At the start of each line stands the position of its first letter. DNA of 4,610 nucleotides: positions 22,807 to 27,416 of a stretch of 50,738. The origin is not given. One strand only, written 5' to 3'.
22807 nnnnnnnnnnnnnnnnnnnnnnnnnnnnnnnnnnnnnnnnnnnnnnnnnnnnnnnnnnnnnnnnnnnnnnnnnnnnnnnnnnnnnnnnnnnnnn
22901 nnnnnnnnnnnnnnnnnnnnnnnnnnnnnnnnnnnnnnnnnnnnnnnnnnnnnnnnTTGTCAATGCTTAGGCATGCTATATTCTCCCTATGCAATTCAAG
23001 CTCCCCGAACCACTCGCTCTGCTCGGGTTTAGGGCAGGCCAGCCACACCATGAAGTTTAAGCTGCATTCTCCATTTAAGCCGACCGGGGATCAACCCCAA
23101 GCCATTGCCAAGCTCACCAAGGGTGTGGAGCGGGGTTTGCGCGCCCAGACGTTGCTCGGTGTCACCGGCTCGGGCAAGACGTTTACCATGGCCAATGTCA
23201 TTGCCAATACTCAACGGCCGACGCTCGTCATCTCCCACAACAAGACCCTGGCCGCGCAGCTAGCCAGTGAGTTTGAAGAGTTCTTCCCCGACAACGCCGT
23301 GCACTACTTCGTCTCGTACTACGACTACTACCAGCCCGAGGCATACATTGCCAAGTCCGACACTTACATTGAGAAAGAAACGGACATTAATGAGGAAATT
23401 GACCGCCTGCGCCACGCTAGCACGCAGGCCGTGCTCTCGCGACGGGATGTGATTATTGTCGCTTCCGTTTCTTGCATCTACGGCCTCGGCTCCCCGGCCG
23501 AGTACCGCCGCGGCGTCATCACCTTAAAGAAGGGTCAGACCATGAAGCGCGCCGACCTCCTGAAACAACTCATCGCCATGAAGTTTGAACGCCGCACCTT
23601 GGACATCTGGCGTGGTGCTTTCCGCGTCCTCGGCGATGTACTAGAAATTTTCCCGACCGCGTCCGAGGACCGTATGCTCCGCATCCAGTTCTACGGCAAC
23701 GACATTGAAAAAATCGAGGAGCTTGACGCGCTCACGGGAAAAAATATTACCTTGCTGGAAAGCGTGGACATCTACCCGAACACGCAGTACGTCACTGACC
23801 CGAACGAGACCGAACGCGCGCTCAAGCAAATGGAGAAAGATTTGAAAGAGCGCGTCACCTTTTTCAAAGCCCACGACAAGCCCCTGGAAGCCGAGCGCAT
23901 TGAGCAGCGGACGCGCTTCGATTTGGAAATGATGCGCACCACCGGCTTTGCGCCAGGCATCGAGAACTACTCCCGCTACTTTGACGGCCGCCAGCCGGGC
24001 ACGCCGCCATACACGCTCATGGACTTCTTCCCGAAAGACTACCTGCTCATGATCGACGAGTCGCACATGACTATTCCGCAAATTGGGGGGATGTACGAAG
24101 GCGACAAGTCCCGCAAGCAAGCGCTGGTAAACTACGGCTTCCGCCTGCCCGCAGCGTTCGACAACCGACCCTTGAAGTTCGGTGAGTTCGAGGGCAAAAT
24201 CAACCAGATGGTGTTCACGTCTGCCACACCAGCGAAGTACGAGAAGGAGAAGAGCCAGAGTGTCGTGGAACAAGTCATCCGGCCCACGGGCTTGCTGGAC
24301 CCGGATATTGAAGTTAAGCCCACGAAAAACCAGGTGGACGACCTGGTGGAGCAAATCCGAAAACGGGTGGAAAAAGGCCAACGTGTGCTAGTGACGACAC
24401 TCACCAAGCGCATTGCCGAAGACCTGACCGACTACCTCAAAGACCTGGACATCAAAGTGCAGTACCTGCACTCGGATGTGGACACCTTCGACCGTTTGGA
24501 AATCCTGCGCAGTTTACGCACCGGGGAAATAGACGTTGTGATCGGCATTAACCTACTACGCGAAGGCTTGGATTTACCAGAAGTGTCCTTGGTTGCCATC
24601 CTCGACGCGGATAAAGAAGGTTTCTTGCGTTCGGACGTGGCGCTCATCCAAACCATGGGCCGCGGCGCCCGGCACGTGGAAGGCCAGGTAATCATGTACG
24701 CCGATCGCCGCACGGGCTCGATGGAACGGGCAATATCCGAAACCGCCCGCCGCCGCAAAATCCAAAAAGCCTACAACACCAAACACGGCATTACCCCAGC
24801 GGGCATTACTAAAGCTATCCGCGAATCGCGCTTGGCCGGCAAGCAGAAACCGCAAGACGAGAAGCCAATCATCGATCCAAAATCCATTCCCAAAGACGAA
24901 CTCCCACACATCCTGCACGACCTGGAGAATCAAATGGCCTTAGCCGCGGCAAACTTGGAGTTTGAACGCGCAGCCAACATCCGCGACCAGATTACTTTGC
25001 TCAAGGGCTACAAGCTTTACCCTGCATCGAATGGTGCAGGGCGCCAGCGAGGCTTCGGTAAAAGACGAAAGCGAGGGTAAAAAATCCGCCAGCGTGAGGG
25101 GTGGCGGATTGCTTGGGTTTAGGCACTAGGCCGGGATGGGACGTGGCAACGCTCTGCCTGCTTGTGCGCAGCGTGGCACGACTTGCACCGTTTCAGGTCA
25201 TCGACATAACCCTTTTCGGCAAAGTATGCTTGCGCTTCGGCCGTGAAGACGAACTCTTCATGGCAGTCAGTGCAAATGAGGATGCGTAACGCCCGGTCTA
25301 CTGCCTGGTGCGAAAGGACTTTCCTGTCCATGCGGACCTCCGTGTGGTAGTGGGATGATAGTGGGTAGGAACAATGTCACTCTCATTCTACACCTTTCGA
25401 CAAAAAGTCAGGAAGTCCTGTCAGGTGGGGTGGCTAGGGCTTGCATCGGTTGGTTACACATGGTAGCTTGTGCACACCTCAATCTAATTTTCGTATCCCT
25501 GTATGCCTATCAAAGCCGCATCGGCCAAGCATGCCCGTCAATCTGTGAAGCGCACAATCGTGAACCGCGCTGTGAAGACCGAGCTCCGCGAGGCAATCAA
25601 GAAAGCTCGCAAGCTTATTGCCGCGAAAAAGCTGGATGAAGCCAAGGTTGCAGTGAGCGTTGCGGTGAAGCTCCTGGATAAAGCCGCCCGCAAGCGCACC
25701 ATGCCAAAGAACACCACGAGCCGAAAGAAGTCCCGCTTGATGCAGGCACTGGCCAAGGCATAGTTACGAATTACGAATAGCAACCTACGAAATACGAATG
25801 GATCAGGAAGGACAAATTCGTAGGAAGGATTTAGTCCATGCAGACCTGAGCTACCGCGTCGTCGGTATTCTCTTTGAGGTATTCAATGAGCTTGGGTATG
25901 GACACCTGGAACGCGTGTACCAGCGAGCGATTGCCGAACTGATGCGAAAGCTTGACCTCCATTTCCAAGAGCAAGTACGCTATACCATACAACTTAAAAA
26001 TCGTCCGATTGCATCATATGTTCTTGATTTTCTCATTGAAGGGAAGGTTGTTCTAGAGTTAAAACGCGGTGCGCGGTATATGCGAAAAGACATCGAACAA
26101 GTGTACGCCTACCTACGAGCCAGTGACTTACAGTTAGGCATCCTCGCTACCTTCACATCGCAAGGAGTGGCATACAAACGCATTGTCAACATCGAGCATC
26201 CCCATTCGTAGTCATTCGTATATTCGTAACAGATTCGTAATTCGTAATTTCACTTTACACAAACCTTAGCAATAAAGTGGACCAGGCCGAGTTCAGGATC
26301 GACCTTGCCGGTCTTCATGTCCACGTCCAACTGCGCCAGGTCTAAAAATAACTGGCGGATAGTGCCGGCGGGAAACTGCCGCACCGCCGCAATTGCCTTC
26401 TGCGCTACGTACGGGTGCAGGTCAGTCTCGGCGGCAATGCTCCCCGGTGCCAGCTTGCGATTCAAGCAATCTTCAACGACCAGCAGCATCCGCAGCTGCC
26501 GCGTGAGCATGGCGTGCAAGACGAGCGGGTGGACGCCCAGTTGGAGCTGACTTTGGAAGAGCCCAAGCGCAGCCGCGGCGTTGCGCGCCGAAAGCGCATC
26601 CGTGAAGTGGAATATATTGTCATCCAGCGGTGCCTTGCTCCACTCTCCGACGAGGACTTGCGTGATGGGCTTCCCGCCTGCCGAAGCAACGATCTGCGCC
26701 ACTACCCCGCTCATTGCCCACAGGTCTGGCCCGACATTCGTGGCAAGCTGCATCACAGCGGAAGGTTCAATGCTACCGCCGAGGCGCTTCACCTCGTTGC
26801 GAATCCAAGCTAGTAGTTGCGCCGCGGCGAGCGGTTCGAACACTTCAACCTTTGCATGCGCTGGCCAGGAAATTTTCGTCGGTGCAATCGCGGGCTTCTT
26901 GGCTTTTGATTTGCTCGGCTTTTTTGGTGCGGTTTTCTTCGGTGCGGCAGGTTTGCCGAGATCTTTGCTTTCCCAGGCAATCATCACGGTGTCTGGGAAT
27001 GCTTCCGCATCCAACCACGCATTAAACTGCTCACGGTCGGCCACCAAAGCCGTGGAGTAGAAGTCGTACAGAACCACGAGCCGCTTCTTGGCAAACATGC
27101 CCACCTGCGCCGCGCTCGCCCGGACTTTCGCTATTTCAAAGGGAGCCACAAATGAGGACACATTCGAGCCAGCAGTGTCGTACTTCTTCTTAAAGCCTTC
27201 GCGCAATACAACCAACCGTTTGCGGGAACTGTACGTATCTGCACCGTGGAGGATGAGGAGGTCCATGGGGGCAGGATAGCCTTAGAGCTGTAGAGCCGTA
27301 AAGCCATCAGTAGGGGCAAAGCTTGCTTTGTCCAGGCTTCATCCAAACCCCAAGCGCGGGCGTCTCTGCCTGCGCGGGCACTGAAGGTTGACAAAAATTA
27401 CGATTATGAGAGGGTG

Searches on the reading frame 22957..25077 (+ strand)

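Call 86: search_protein_families(library=pfam, proteins=[window:22957-25077:+], max_evalue=0.0001)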
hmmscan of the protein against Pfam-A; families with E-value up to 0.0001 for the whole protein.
window:22957-25077:+ (707 aa): 6 families
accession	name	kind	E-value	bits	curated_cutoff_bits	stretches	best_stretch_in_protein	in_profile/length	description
PF17757.6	UvrB_inter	-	5.6e-27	94.1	22.9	1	188-278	1-91/91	UvrB interaction domain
PF12344.14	UvrB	-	1.4e-20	73.3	27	1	580-622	1-43/43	Ultra-violet resistance protein B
PF00271.37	Helicase_C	-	2.4e-18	66.8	23.5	1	461-573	4-109/110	Helicase conserved C-terminal domain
PF04851.21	ResIII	-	4e-11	43.5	22.5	1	41-167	3-130/164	Type III restriction enzyme, res subunit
PF02151.25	UVR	-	7.3e-09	35.5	21.5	1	653-683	4-34/36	UvrB/uvrC motif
PF00270.35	DEAD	-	2.3e-06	27.9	26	0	45-120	3-81/167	DEAD/DEAH box helicase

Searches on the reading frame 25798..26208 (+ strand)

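Call 12: search_protein_families(library=pfam, proteins=[window:25798-26208:+], max_evalue=0.1)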
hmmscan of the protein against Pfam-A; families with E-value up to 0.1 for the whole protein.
window:25798-26208:+ (137 aa): 1 family
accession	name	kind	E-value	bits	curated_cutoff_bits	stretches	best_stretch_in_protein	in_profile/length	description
PF13366.12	PDDEXK_3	-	6.6e-27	94.6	22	1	16-123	2-111/117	PD-(D/E)XK nuclease superfamily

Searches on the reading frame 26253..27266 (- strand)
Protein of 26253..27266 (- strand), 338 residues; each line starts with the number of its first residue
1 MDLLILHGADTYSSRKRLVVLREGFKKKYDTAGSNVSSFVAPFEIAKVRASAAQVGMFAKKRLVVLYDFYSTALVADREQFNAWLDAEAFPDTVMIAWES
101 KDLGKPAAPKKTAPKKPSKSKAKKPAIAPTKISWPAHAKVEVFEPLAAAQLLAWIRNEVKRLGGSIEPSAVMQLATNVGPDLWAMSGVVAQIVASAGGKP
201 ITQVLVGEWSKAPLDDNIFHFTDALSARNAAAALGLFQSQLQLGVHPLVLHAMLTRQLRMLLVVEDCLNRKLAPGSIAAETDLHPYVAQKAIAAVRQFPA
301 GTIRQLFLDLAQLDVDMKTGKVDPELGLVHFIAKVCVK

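Call 12: search_protein_families(library=pfam, proteins=[window:26253-27266:-], max_evalue=0.1)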
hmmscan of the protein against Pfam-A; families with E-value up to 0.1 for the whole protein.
window:26253-27266:- (338 aa): 1 family
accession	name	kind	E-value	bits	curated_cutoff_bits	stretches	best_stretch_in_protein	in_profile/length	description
PF21694.2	DNA_pol3_delta_C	-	9.2e-28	97.1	27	1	216-334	2-120/121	DNA polymerase III delta subunit, C-terminal domain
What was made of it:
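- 26250..27266 (-): holA (DNA polymerase III delta), the conserved left flank of the variable spacer. PF21694, E = 9e-28 (call 12).
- Checked: holA is 26250-27266(-), matching PF21694. polA is 29211-31997(-), matching DNA_pol_A plus exonuclease domains (call 12).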

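Call 59: find_homologous_proteins(query=window:26253-27266:-, max_evalue=1e-30)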
Query window:26253-27266:- (338 aa): 36 proteins with E <= 1e-30 among 8000 candidates.
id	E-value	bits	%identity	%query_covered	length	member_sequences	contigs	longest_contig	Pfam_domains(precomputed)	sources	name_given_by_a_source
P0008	1.4e-217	739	100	100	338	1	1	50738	PF21694.3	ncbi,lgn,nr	ncbi:MAG: DNA polymerase III subunit delta [bacterium]|nr:DNA polymerase III subunit delta [bacteriu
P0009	1.3e-193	661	87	100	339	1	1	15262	PF21694.3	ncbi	-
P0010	1.9e-191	654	87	100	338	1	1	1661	PF21694.3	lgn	-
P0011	3.8e-191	653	86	100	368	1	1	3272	PF21694.3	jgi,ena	-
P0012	1.5e-190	651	87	100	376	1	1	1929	PF21694.3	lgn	-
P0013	2.7e-188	643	85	100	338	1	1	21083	PF21694.3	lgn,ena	-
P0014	9.6e-187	638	84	100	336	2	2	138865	PF21694.3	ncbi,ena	-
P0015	1.4e-185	634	87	100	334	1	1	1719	PF21694.3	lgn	-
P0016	3.0e-185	633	83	100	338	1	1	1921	PF21694.3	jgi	jgi:DNA polymerase III delta subunit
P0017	1.5e-184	631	84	100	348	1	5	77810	PF21694.3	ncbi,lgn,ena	ncbi:MAG: DNA polymerase III subunit delta [Patescibacteria group bacterium]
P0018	2.7e-179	614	83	95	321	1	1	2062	PF21694.3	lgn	-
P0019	4.2e-177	606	81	100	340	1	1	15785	PF21694.3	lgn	-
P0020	6.6e-174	596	80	100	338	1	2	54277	PF21694.3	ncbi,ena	-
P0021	1.9e-172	591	81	100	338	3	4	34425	PF21694.3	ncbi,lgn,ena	ncbi:MAG: DNA polymerase III subunit delta [Patescibacteria group bacterium]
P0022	4.0e-172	590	79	100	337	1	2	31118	PF21694.3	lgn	-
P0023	4.2e-170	583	78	100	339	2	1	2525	PF21694.3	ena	-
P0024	3.7e-168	577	77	100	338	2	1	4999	PF21694.3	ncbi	-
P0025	7.4e-168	576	73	100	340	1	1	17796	PF21694.3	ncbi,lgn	-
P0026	1.4e-167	575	77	100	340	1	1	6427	PF21694.3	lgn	-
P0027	5.5e-167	573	78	100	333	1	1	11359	PF21694.3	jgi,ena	-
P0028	7.8e-158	543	72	100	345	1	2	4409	PF21694.3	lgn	-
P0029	1.2e-144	500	67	100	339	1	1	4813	PF21694.3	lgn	-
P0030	3.6e-144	498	64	100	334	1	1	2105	PF21694.3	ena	-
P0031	4.4e-144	498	65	100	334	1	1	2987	PF21694.3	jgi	jgi:DNA polymerase III delta subunit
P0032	5.8e-143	494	64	100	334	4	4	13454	PF21694.3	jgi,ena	-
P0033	4.5e-140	485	62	100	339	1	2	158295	PF21694.3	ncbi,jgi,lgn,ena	ncbi:MAG: DNA polymerase III subunit delta [Patescibacteria group bacterium]|jgi:DNA polymerase III 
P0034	6.8e-137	474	64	99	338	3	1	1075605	PF21694.3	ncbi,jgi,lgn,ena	ncbi:MAG: DNA polymerase III subunit delta [Patescibacteria group bacterium]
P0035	2.7e-135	469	63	100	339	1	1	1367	PF21694.3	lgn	-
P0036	7.3e-134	464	62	100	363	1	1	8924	PF21694.3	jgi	jgi:DNA polymerase III delta subunit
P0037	1.1e-128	447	58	100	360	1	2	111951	PF21694.3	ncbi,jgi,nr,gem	ncbi:DNA polymerase III subunit delta [Candidatus Parcubacteria bacterium]|jgi:DNA polymerase III de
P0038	1.1e-113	398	88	61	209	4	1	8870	PF21694.3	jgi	jgi:DNA polymerase III subunit delta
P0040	4.5e-55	205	36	99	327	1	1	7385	PF06144.20,PF21694.3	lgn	-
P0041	1.8e-48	184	33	99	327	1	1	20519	PF21694.3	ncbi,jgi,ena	-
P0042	1.5e-46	177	33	99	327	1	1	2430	PF06144.20,PF21694.3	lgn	-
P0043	2.4e-32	131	32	94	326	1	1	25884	PF06144.20,PF21694.3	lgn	-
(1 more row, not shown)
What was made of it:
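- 26250..27266 (-): Homologues at 58-87% identity in Patescibacteria (call 59).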

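Call 60: find_encoding_contigs(protein=P0009, flank=6000, max_places=1)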
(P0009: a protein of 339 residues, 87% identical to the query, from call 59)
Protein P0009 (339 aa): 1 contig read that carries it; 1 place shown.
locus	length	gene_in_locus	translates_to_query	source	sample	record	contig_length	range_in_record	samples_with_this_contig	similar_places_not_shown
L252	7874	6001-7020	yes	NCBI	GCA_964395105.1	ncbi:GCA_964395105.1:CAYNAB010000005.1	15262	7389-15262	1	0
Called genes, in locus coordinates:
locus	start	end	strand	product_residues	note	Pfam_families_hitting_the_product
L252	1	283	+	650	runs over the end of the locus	PF00932:LTD, PF00801:PKD, PF18911:PKD_4, PF21027:Sde0182_C (weak), PF00932:LTD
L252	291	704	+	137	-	PF00072:Response_reg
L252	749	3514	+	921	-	PF02739:5_3_exonuc_N, PF01367:5_3_exonuc, PF01612:DNA_pol_A_exo1, PF22619:DNA_polI_exo1, PF00476:DNA_pol_A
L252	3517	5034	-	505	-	PF01676:Metalloenzyme, PF06415:iPGM_N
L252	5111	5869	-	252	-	-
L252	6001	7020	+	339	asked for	PF21694:DNA_pol3_delta_C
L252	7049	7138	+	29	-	-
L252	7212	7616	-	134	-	PF01649:Ribosomal_S20p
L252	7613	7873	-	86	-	?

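Call 61: find_encoding_contigs(protein=P0014, flank=6000, max_places=1)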
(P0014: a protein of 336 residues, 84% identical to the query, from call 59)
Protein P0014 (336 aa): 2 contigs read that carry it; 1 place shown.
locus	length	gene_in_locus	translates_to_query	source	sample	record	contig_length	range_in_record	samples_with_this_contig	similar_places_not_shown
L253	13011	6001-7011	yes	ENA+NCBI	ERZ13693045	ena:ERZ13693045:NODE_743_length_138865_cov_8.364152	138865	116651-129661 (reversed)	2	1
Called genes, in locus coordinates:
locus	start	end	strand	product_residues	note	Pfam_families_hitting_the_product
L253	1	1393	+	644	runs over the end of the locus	PF00932:LTD, PF21027:Sde0182_C (faint), PF00932:LTD, PF00801:PKD, PF18911:PKD_4, PF00932:LTD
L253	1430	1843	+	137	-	PF00072:Response_reg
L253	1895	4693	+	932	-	PF02739:5_3_exonuc_N, PF01367:5_3_exonuc, PF01612:DNA_pol_A_exo1, PF22619:DNA_polI_exo1, PF00476:DNA_pol_A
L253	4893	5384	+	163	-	-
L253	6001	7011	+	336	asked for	PF21694:DNA_pol3_delta_C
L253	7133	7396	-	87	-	PF01649:Ribosomal_S20p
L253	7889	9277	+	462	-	PF13522:GATase_6, PF13537:GATase_7, PF00156:Pribosyltran (weak)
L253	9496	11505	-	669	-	PF00270:DEAD (faint), PF04851:ResIII, PF17757:UvrB_inter, PF27431:UvrB_3rd, PF00271:Helicase_C, PF12344:UvrB, PF02151:UVR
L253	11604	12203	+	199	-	-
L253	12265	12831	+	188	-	PF01330:RuvA_N, PF00633:HHH (faint), PF14520:HHH_5, PF07499:RuvA_C (weak)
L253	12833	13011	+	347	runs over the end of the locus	PF02388:FemAB, PF13480:Acetyltransf_6, PF02388:FemAB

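Call 62: find_encoding_contigs(protein=P0020, flank=6000, max_places=1)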
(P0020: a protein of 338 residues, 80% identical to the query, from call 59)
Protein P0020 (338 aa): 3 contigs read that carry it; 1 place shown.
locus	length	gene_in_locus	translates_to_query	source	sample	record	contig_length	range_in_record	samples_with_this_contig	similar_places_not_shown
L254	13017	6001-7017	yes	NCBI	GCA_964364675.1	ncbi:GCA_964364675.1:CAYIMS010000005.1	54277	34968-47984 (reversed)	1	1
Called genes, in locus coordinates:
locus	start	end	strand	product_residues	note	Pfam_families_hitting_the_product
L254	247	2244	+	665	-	PF00932:LTD, PF00801:PKD, PF18911:PKD_4, PF21027:Sde0182_C (weak), PF00932:LTD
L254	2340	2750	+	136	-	PF00072:Response_reg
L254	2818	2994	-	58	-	-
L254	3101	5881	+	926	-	PF02739:5_3_exonuc_N, PF01367:5_3_exonuc, PF01612:DNA_pol_A_exo1, PF22619:DNA_polI_exo1, PF00476:DNA_pol_A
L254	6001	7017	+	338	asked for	PF21694:DNA_pol3_delta_C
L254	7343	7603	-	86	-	PF01649:Ribosomal_S20p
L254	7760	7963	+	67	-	-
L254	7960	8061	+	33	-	-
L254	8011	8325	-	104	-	-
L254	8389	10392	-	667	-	PF00270:DEAD (faint), PF04851:ResIII, PF17757:UvrB_inter, PF27431:UvrB_3rd, PF00271:Helicase_C, PF12344:UvrB, PF02151:UVR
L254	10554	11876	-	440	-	PF00140:Sigma70_r1_2, PF04542:Sigma70_r2, PF04539:Sigma70_r3, PF04545:Sigma70_r4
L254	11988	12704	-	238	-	-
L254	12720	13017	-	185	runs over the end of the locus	-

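Call 63: find_encoding_contigs(protein=P0013, flank=6000, max_places=1)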
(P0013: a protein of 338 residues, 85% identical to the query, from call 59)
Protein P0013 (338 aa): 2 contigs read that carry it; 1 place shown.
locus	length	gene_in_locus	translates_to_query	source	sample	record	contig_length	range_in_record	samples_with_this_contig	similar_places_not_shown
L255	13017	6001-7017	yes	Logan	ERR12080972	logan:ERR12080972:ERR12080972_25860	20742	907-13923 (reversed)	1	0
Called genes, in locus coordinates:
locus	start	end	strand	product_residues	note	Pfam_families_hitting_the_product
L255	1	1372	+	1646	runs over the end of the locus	PF13205:Big_5, PF01835:MG2 (weak), PF07703:A2M_BRD, PF00207:A2M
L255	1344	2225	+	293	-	PF01875:Memo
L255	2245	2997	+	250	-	PF00413:Peptidase_M10 (faint)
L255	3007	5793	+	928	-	PF02739:5_3_exonuc_N, PF01367:5_3_exonuc, PF01612:DNA_pol_A_exo1, PF22619:DNA_polI_exo1, PF00476:DNA_pol_A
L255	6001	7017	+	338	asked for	PF21694:DNA_pol3_delta_C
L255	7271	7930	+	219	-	-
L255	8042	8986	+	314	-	-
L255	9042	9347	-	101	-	PF01649:Ribosomal_S20p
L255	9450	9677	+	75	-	PF14522:Cytochrome_C7 (weak), PF13451:zf_Tbcl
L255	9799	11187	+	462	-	PF13522:GATase_6, PF13537:GATase_7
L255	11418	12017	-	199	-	PF13487:HD_5, PF01966:HD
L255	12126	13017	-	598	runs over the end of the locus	?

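Call 64: find_encoding_contigs(protein=P0025, flank=6000, max_places=1)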
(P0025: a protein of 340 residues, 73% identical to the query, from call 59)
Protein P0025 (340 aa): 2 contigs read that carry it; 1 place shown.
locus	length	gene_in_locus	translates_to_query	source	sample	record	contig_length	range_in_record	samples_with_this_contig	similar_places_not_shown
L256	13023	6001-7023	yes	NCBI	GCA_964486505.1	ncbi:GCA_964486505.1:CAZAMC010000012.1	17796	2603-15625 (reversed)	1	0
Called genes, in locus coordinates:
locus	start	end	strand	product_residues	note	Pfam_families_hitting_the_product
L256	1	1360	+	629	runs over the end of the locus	PF00932:LTD, PF17963:Big_9 (weak), PF18911:PKD_4, PF00801:PKD, PF00932:LTD (weak)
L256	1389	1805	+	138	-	PF00072:Response_reg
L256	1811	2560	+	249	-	-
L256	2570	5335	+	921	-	PF02739:5_3_exonuc_N, PF01367:5_3_exonuc, PF01612:DNA_pol_A_exo1, PF22619:DNA_polI_exo1, PF00476:DNA_pol_A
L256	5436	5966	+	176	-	-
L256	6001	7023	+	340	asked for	PF21694:DNA_pol3_delta_C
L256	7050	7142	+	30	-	-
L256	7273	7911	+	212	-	-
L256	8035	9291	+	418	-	PF04542:Sigma70_r2, PF04545:Sigma70_r4, PF08281:Sigma70_r4_2 (weak)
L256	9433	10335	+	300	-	-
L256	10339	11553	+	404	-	-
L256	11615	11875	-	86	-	PF01649:Ribosomal_S20p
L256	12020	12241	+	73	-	PF13451:zf_Tbcl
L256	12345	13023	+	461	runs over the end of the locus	PF13522:GATase_6 (weak), PF13537:GATase_7 (weak)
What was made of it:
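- Some spacer genes lie on the other strand (calls 61, 64).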

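Call 65: find_encoding_contigs(protein=P0032, flank=6000, max_places=2)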
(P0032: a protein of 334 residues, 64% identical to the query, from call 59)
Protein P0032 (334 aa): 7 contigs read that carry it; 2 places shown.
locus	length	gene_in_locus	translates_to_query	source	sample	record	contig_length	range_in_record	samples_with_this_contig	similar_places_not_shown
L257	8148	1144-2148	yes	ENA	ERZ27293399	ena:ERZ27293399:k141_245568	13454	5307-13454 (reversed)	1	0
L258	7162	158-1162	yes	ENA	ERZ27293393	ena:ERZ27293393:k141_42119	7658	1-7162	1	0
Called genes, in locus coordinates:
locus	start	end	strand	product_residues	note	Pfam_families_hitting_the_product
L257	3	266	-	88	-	?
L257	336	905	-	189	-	-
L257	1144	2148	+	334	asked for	PF21694:DNA_pol3_delta_C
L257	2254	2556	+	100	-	PF09685:MamF_MmsF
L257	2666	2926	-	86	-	PF01649:Ribosomal_S20p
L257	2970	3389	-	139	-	PF01467:CTP_transf_like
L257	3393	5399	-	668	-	PF00270:DEAD (faint), PF04851:ResIII, PF17757:UvrB_inter, PF27431:UvrB_3rd, PF00271:Helicase_C, PF12344:UvrB, PF02151:UVR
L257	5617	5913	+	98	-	-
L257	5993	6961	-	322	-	PF00140:Sigma70_r1_2 (weak), PF04542:Sigma70_r2, PF04539:Sigma70_r3, PF04545:Sigma70_r4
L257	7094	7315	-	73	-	-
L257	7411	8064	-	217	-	-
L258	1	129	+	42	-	?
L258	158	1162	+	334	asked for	PF21694:DNA_pol3_delta_C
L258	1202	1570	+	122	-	PF09685:MamF_MmsF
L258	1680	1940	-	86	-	PF01649:Ribosomal_S20p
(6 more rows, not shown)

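Call 68: search_protein_families(library=pfam, proteins=[L253:4893-5381:+, L256:5436-5963:+, L252:5114-5869:-, L257:339-905:-], max_evalue=0.05)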
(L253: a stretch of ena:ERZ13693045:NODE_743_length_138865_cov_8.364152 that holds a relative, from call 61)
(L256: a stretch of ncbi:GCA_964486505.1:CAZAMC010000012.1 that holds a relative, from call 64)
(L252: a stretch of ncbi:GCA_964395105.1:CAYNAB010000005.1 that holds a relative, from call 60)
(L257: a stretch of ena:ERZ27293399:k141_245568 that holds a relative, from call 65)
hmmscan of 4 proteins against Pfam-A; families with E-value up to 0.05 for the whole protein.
L253:4893-5381:+ (163 aa): 0 families

L256:5436-5963:+ (176 aa): 0 families

L252:5114-5869:- (252 aa): 0 families

L257:339-905:- (189 aa): 0 families

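Call 97: search_protein_families(library=ncbifam, proteins=[L252:5114-5869:-, L257:339-905:-, L253:4893-5381:+, L256:5436-5963:+], max_evalue=0.01)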
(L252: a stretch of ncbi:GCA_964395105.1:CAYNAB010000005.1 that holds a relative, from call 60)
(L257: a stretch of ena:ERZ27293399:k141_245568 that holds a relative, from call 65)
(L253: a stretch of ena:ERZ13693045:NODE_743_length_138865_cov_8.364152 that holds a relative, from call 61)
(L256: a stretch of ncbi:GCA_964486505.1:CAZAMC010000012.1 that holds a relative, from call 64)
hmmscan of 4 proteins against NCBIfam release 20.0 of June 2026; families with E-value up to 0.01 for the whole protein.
L252:5114-5869:- (252 aa): 3 families
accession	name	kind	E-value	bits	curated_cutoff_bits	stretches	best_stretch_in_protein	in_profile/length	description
TIGR01367.1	pyrE_Therm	equivalog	6.7e-10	38.9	150.25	1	55-216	29-171/187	orotate phosphoribosyltransferase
NF008616.0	PRK11595.1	equivalog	0.003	17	304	1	115-177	163-223/227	DNA utilization protein GntX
NF002620.0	PRK02277.1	subfamily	0.0075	15.9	115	0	83-181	85-181/201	orotate phosphoribosyltransferase-like protein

L257:339-905:- (189 aa): 0 families

L253:4893-5381:+ (163 aa): 0 families

L256:5436-5963:+ (176 aa): 0 families
